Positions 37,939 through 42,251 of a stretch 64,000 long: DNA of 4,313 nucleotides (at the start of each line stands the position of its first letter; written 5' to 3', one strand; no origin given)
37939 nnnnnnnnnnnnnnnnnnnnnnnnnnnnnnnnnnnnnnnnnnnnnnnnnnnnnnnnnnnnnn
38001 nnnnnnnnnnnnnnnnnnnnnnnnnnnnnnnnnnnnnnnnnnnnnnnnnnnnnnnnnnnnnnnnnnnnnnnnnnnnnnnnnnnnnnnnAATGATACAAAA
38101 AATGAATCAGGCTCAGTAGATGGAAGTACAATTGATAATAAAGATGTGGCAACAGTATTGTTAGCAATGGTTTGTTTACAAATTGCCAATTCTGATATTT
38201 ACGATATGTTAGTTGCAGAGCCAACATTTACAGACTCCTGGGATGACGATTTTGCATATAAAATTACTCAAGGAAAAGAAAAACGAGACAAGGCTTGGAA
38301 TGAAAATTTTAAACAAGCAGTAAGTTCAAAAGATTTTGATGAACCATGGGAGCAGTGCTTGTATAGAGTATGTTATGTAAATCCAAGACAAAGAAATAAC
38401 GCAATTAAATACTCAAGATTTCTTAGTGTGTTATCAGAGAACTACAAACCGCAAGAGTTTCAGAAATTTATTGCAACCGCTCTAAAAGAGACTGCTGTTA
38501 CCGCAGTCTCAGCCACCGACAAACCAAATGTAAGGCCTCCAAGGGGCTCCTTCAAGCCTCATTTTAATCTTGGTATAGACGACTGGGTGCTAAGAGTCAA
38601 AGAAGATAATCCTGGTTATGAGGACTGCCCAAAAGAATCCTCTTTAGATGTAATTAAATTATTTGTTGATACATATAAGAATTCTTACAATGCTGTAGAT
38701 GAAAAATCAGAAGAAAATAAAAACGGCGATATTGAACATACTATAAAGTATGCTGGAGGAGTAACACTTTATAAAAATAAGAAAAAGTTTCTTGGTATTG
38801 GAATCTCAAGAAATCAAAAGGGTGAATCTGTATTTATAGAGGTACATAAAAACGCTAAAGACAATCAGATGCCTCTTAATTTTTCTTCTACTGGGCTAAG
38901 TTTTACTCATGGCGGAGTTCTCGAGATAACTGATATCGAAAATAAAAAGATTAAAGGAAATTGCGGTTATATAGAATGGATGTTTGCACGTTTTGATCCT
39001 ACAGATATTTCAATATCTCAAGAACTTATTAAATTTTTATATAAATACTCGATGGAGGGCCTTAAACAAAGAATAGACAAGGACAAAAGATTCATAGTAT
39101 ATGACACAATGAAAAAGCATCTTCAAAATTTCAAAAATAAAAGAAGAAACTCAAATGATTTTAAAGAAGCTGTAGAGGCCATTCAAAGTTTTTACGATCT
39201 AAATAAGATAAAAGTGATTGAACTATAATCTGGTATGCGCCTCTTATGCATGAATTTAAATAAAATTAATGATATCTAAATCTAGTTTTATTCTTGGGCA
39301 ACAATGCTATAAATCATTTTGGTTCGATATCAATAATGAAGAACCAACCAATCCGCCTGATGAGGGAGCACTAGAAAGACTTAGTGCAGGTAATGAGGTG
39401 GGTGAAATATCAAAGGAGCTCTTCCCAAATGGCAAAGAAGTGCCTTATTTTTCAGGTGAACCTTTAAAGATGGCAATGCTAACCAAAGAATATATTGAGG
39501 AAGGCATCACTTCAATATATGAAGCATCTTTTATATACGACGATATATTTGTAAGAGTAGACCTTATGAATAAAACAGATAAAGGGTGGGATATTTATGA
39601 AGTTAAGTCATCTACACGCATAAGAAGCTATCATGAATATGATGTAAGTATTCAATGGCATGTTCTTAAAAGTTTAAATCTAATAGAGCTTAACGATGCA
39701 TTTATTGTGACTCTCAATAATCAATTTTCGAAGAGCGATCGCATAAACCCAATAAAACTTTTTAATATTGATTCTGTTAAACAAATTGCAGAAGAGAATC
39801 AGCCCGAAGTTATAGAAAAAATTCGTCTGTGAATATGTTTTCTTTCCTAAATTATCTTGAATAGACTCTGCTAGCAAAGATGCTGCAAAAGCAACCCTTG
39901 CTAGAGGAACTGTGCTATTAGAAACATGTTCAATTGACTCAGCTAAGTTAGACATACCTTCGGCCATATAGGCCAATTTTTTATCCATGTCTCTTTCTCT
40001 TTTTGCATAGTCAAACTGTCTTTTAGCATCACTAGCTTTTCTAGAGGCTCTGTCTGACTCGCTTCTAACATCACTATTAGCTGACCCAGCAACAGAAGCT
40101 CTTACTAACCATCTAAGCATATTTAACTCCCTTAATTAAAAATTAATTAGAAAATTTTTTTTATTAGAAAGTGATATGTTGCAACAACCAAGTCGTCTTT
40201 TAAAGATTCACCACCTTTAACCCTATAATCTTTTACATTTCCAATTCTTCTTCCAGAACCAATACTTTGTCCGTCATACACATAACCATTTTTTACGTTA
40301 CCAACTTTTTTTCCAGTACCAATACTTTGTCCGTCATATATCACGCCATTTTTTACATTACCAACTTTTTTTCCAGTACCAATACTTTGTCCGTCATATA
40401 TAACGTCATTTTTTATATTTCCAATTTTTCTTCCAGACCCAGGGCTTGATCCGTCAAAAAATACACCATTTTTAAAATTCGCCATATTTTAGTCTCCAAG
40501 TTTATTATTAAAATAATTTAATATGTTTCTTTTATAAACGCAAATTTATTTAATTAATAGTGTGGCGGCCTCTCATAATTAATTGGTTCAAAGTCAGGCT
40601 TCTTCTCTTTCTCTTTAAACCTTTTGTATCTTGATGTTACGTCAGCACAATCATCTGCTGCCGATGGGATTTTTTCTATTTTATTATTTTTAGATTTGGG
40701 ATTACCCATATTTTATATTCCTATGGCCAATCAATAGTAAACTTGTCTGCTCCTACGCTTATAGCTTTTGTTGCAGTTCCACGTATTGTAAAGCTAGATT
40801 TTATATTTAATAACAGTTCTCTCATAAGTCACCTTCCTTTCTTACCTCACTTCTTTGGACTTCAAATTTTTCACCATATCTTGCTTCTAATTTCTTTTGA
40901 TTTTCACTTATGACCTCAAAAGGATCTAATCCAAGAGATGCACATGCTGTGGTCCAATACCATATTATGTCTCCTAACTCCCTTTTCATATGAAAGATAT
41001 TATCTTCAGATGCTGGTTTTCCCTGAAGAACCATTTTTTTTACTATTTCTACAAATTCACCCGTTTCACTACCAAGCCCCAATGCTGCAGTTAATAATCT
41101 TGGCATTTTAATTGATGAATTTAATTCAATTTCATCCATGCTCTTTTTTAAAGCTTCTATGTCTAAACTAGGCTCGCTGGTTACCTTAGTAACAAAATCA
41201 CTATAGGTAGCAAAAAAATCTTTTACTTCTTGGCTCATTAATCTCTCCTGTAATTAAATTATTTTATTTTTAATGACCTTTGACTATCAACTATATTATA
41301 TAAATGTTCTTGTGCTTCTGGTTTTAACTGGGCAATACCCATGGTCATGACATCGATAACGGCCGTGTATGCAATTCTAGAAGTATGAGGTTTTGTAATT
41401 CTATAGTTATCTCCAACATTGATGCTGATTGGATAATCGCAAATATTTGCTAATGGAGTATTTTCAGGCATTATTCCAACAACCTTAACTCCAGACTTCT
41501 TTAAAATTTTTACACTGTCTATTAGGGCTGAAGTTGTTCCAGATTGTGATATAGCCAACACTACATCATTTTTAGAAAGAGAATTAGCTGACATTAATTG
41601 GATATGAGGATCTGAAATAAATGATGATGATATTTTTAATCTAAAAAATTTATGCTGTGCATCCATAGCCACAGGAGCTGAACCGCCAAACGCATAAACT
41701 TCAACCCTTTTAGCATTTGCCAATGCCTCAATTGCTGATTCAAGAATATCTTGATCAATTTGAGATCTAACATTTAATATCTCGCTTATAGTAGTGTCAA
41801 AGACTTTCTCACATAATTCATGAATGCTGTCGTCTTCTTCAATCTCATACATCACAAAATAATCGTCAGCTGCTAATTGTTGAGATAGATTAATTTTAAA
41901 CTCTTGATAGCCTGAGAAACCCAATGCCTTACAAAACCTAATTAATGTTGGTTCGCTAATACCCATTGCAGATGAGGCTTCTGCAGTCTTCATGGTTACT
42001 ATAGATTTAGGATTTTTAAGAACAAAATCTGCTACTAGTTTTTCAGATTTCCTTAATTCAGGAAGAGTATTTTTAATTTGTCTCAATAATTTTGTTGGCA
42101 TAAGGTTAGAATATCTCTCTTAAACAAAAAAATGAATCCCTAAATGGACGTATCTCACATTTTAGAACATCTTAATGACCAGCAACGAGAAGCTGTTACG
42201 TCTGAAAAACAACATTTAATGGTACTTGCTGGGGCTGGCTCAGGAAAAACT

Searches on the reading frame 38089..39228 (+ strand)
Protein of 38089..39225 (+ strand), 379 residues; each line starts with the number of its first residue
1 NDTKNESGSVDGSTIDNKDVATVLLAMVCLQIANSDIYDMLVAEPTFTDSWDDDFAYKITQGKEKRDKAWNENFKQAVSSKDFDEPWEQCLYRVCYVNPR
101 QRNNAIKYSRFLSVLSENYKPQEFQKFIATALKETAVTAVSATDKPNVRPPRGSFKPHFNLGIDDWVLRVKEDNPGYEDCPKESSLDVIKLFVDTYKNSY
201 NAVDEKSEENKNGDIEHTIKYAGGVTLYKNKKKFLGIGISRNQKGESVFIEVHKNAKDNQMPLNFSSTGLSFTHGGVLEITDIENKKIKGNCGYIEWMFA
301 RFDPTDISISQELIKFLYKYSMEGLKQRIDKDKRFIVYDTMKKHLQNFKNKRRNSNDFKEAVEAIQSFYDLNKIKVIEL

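Call 21: find_homologous_proteins(query=window:38089-39225:+, max_evalue=0.001)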
Query seq(379 aa) (379 aa): 18 proteins with E <= 0.001 among 2697 candidates.
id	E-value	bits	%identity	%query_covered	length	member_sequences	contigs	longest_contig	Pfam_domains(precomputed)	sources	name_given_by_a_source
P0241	2.9e-164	564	65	100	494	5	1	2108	PF07693.21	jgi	jgi:hypothetical protein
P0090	1.0e-161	556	64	100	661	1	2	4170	PF07693.21,PF13401.13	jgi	jgi:hypothetical protein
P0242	7.8e-156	537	62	100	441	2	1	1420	-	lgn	-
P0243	3.2e-154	531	64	95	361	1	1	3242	-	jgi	jgi:hypothetical protein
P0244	9.1e-115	402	70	69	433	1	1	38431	PF07693.21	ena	-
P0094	4.0e-82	294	67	51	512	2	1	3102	PF07693.21,PF24883.3,PF13401.13,PF01637.25,PF13191.13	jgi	-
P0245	7.4e-82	293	39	96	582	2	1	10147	PF07693.21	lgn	-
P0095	2.4e-72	262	74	43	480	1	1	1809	PF07693.21,PF13401.13,PF25199.2,PF13191.13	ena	-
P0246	4.6e-66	241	37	93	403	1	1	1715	-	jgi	-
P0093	5.0e-66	241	85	35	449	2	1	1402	PF07693.21,PF24883.3,PF13401.13,PF01637.25,PF13191.13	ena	-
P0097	2.8e-61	226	74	37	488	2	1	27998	PF07693.21,PF13401.13,PF01637.25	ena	-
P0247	4.0e-56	209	40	71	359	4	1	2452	-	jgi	jgi:hypothetical protein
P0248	7.5e-52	195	43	61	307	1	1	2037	-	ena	-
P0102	4.4e-44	169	82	26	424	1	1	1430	PF07693.21,PF13401.13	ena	-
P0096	9.5e-34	135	100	18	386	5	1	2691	PF07693.21,PF13401.13,PF13191.13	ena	-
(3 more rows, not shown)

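Call 75: search_protein_representatives(protein=window:38128-39228:+)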
Query: 366 residues. Proteins with E-value up to 0.001 (for the whole library): 218; up to 1e-10: 99; up to 1e-30: 8. The best 150 are listed.
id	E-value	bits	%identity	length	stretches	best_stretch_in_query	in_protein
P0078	2.2e-156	536.7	64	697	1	2-366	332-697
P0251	2.7e-44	168.1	34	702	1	10-364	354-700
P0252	1.6e-43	165.5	54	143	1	228-365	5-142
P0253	3.6e-43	164.4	35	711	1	4-359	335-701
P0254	1.8e-41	158.7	31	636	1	8-360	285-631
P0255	1.0e-39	153.0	44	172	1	203-364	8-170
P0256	1.9e-38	148.8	59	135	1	251-365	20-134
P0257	6.0e-36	140.6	37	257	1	115-365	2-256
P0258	1.8e-30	122.6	34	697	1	4-362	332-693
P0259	1.3e-29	119.7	55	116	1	120-222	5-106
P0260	2.9e-28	115.3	40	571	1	9-210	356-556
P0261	9.7e-27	110.3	31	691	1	5-363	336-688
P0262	9.5e-26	107.0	45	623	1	2-135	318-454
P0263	1.0e-25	106.9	37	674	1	9-226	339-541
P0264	2.8e-25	105.5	49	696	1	4-136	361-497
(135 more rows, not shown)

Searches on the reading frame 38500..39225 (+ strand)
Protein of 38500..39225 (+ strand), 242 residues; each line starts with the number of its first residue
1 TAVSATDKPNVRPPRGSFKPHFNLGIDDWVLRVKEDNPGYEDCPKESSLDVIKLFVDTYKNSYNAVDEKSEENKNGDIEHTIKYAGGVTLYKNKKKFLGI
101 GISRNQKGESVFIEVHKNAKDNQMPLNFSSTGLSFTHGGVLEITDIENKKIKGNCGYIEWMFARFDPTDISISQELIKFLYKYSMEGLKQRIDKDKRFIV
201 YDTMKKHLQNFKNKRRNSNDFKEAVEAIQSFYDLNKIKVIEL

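Call 46: predict_structure(alignment_id=A4)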
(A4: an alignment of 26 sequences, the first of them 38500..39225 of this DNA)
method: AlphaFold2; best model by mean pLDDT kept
length: 242 residues; sequences in the alignment: 26
mean_pLDDT: 90.4   pTM: 0.85
mean pLDDT of the five models: 90.4, 90.3, 90.1, 89.8, 89.0
residues with pLDDT >= 90: 204; 70-90: 17; 50-70: 3; < 50: 18
segments of 3 or more residues with pLDDT < 50: 1-18
pLDDT, mean of each block of 10 residues (from residue 1): 37 43 87 91 95 98 96 94 95 97 92 97 96 94 96 93 95 97 98 95 96 97 97 92 90
secondary structure, 60 per line:
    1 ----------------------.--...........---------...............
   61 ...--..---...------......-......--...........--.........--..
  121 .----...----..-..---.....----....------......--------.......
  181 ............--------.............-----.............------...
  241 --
elements in order: H26-36 H46-63 E80-85 E87-92 E95-105 E108-116 E126-128 E141-145 E150-153 E160-165 H174-192 H201-213 H219-231 E238-240

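Call 50: fold_search(model_id=the predicted structure, library=pdb)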
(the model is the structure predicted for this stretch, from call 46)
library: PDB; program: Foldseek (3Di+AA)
matches with E <= 10: 274; with E <= 0.001: 0
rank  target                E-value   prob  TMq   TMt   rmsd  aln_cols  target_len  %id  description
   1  3h9x_A                8.7e-02  0.89  0.29  0.55   6.2       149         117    9  Crystal Structure of the PSPTO_3016 protein from Pseudomonas syringae, Northeast Structural Genomics Consortium Target (released 2009-05-19)
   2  1u2v_D                2.1e-01  0.12  0.19  0.17  14.5       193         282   11  Crystal structure of Arp2/3 complex with bound ADP and calcium (released 2004-11-09)
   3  8tah_D                2.2e-01  0.10  0.20  0.17  19.2       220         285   11  Cryo-EM structure of Cortactin-bound to Arp2/3 complex (released 2023-09-27)
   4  2rhs_D                3.3e-01  0.06  0.12  0.05  17.3       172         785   10  PheRS from Staphylococcus haemolyticus- rational protein engineering and inhibitor studies (released 2007-11-06)
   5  2p9i_D                3.5e-01  0.09  0.19  0.17  18.0       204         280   11  Crystal Structure of bovine Arp2/3 Complex co-crystallized with ADP and crosslinked with gluteraldehyde (released 2007-05-29)
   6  3dxm_D                3.8e-01  0.08  0.19  0.18  17.2       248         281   11  Structure of Bos taurus Arp2/3 Complex with Bound Inhibitor CK0993548 (released 2009-07-28)
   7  3kxy_D                4.0e-01  0.20  0.24  0.38   8.4       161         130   12  Crystal Structure of the ExsC-ExsE Complex (released 2010-06-30)
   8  6oz5_D                4.0e-01  0.06  0.12  0.05  18.8       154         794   11  Escherichia coli tRNA synthetase in complex with compound 3 (released 2020-11-18)
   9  4yit_A                4.2e-01  0.05  0.12  0.11  16.4       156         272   13  Crystal Structure of LAGLIDADG Meganuclease I-AabMI Bound to Uncleaved DNA (released 2016-03-23)
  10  2dxu_A                6.7e-01  0.35  0.19  0.20   5.9        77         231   21  Crystal Structure Of Biotin Protein Ligase From Pyrococcus Horikoshii Complexed with Biotinyl-5'-AMP, Mutation R48A (released 2007-03-01)
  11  3dtd_C                8.0e-01  0.04  0.11  0.16  11.5        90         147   11  Crystal structure of invasion associated protein b from bartonella henselae (released 2008-09-09)
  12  3gb4_A                8.0e-01  0.02  0.13  0.10  18.4       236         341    9  Crystal Structure of Dicamba Monooxygenase with Non-heme Cobalt and Dicamba (released 2009-07-28)
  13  8dc1                  8.5e-01  0.03  0.11  0.09  14.3       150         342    7  Structural and biochemical characterization of L. interrogans Lsa45 reveals a penicillin-binding protein with esterase a (released 2023-01-11)
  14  2dve_A                9.0e-01  0.25  0.17  0.18   7.1        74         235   18  Crystal Structure Of Biotin Protein Ligase From Pyrococcus Horikoshii OT3 in Complex with Biotinyl-5'-AMP, Mutation Ar (released 2007-01-31)
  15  1wnl_A                9.0e-01  0.18  0.17  0.17   7.2        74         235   19  Crystal Structure Of Biotin-(Acetyl-CoA-Carboxylase) ligase From Pyrococcus Horikoshii Ot3 in complex with ADP (released 2005-08-16)
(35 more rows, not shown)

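Call 56: fold_search(model_id=the predicted structure, library=viral)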
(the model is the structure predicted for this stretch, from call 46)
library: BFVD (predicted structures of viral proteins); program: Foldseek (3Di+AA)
matches with E <= 10: 468; with E <= 0.001: 0
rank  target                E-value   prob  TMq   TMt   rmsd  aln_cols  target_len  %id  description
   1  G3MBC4                9.2e-03  0.98  0.33  0.28   8.1       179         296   12  Gp54 [Bacillus phage G]
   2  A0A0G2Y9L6            7.6e-02  0.41  0.22  0.36  11.4       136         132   11  Uncharacterized protein [Acanthamoeba polyphaga mimivirus Kroon]
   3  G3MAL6                1.1e-01  0.51  0.21  0.39   9.2       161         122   10  Gp475 [Bacillus phage G]
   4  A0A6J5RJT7            1.4e-01  0.25  0.20  0.21  18.7       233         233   10  Uncharacterized protein [uncultured Caudovirales phage]
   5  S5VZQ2                1.7e-01  0.23  0.20  0.37   9.9       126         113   10  Uncharacterized protein [Pseudomonas phage PaBG]
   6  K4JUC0                1.7e-01  0.23  0.14  0.15  16.4        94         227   14  Uncharacterized protein [Caulobacter phage CcrColossus]
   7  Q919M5                1.7e-01  0.03  0.09  0.12  16.6       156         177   12  Uncharacterized protein [Culex nigripalpus nucleopolyhedrovirus (isolate Florida/1997)]
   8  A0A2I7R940            1.8e-01  0.25  0.17  0.29  17.0       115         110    9  (no name in the UniProt tables at hand)
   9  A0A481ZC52            1.8e-01  0.07  0.14  0.13  22.6       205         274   10  Uncharacterized protein [Pithovirus LCPAC401]
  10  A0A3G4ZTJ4            2.8e-01  0.04  0.14  0.11  23.8       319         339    7  Uncharacterized protein [Dasosvirus sp.]
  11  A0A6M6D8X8            3.5e-01  0.20  0.17  0.24  11.3       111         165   14  (no name in the UniProt tables at hand)
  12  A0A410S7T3            3.7e-01  0.05  0.11  0.16  12.3       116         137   14  Uncharacterized protein [Spodoptera exempta nucleopolyhedrovirus]
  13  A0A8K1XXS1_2          3.9e-01  0.04  0.14  0.04  22.0       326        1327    8  (no name in the UniProt tables at hand)
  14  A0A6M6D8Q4            4.2e-01  0.15  0.16  0.21  17.8       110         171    9  (no name in the UniProt tables at hand)
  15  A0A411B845            4.2e-01  0.07  0.11  0.18  14.6       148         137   12  Uncharacterized protein [Aeromonas phage Asswx_1]
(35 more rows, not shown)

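Call 89: search_protein_families(library=padloc, proteins=[window:38500-39225:+], max_evalue=0.1)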
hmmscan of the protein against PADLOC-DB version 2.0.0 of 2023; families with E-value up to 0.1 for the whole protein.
window:38500-39225:+ (242 aa): 0 families

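Call 90: search_protein_families(library=phrogs, proteins=[window:38500-39225:+], max_evalue=0.01)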
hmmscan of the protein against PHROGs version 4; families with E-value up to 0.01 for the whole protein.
window:38500-39225:+ (242 aa): 0 families

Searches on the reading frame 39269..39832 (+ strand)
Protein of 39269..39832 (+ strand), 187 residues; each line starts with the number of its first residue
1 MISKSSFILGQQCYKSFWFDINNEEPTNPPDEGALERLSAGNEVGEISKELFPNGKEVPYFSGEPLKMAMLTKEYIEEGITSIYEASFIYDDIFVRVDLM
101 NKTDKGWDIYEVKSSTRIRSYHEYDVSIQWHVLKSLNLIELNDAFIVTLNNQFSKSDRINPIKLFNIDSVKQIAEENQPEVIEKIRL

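Call 3: search_protein_families(library=pfam, proteins=[window:39269-39832:+], max_evalue=0.01)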
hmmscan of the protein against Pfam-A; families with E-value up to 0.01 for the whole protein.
window:39269-39832:+ (187 aa): 0 families

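Call 4: search_protein_families(library=padloc, proteins=[window:39269-39832:+], max_evalue=0.01)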
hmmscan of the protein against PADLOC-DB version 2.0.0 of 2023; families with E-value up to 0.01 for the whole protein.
window:39269-39832:+ (187 aa): 2 families
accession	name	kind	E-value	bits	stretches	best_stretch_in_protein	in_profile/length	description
PDLC01447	Cas4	-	0.0019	16.7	1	50-151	46-107/161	"CAS-I,CAS-II,CAS-III,CAS-IV,CAS-V,CAS-VI; acquisition_associated"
PDLC01611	Cas4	-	0.0081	14.5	0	93-152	53-107/158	"CAS-I,CAS-II,CAS-III,CAS-IV,CAS-V,CAS-VI; acquisition_associated"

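Call 5: search_protein_families(library=ncbifam, proteins=[window:39269-39832:+], max_evalue=0.01)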
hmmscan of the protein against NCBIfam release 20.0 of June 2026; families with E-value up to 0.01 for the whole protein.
window:39269-39832:+ (187 aa): 0 families

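Call 90: search_protein_families(library=phrogs, proteins=[window:39269-39832:+], max_evalue=0.01)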
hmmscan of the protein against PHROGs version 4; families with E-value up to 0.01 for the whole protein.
window:39269-39832:+ (187 aa): 0 families

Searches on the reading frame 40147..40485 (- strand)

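Call 3: search_protein_families(library=pfam, proteins=[window:40147-40485:-], max_evalue=0.01)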
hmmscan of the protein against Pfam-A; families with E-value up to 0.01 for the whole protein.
window:40147-40485:- (112 aa): 3 families
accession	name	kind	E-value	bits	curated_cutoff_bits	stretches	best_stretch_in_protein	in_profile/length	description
PF21786.3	Bflower_3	-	0.00019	21.8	34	1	17-94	9-86/125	6-fold beta flower protein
PF21785.3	Bflower_2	-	0.0013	19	38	1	16-92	23-88/112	5-fold beta-flower protein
PF13636.12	Methyltranf_PUA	-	0.0037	17.7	27.6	0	48-64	22-38/49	RNA-binding PUA-like domain of methyltransferase RsmF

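Call 4: search_protein_families(library=padloc, proteins=[window:40147-40485:-], max_evalue=0.01)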
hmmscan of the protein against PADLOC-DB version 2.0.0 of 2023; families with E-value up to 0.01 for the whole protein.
window:40147-40485:- (112 aa): 0 families

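Call 5: search_protein_families(library=ncbifam, proteins=[window:40147-40485:-], max_evalue=0.01)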
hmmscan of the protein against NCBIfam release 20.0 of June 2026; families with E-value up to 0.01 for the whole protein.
window:40147-40485:- (112 aa): 0 families

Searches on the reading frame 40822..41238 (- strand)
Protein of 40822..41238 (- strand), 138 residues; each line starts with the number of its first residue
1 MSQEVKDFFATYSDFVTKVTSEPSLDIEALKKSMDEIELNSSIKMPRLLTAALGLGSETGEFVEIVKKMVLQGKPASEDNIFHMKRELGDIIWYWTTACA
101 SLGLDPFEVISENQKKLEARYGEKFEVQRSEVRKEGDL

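Call 3: search_protein_families(library=pfam, proteins=[window:40822-41238:-], max_evalue=0.01)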
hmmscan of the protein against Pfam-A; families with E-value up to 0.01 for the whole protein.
window:40822-41238:- (138 aa): 1 family
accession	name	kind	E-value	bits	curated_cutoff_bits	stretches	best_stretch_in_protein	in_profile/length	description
PF03819.22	MazG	-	4e-08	33.9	22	1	51-121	6-70/74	MazG nucleotide pyrophosphohydrolase domain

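Call 4: search_protein_families(library=padloc, proteins=[window:40822-41238:-], max_evalue=0.01)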
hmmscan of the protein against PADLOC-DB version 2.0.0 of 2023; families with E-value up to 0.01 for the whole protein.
window:40822-41238:- (138 aa): 0 families

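Call 5: search_protein_families(library=ncbifam, proteins=[window:40822-41238:-], max_evalue=0.01)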
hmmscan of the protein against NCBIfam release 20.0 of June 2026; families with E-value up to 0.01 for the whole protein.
window:40822-41238:- (138 aa): 0 families

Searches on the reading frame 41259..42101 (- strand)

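Call 5: search_protein_families(library=ncbifam, proteins=[window:41259-42101:-], max_evalue=0.01)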
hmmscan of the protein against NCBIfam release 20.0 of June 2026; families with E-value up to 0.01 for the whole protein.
window:41259-42101:- (280 aa): 22 families
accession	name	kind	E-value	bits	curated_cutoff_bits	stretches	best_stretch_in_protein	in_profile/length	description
NF008451.0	PRK11302.1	subfamily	4.8e-64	216.6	296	1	4-270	2-269/286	transcriptional regulator HexR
NF010701.0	PRK14101.1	equivalog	1.1e-55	189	920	1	5-275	343-613/638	bifunctional transcriptional regulator/glucokinase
NF040776.2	AlsR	equivalog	1e-51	175.5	400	1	8-264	7-264/279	transcriptional repressor AlsR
NF008458.0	PRK11337.1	equivalog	5e-51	173.4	378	1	6-265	17-277/293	MurR/RpiR family transcriptional regulator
NF008590.0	PRK11557.1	equivalog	2.6e-27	95.9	355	1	6-266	4-270/282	MurR/RpiR family transcriptional regulator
NF012026.0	PRK15482.1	equivalog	3.1e-22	79.4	408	1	6-260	4-266/285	HTH-type transcriptional regulator MurR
TIGR03127.2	RuMP_HxlB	equivalog_domain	2.6e-09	37.2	160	1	103-237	3-133/178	6-phospho-3-hexuloisomerase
NF001484.0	PRK00331.1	subfamily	7.6e-09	34.5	381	1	80-258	251-417/601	isomerizing glutamine--fructose-6-phosphate transaminase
TIGR01135.1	glmS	equivalog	1.5e-08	33.7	418.05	1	70-265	237-430/607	glutamine--fructose-6-phosphate transaminase (isomerizing)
NF041755.1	RuMP_HxlAB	equivalog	1.8e-07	30.4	500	1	99-234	215-346/391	bifunctional 3-hexulose-6-phosphate synthase/6-phospho-3-hexuloisomerase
NF046059.1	NagB_SO3506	equivalog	2.5e-07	30.3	430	1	177-252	86-162/330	glucosamine-6-phosphate deaminase NagB-II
TIGR00393.1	kpsF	subfamily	1.2e-05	25.1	203.7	1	175-260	45-133/268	KpsF/GutQ family sugar-phosphate isomerase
NF001753.0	PRK00481.1-3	subfamily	3.8e-05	22.8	243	1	173-230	180-237/252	NAD-dependent protein deacylase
NF002805.0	PRK02947.1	subfamily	9.9e-05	21.6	135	1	168-211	98-141/247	sugar isomerase domain-containing protein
NF003915.0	PRK05441.1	subfamily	0.00012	21.2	168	1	171-231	125-186/300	N-acetylmuramic acid 6-phosphate etherase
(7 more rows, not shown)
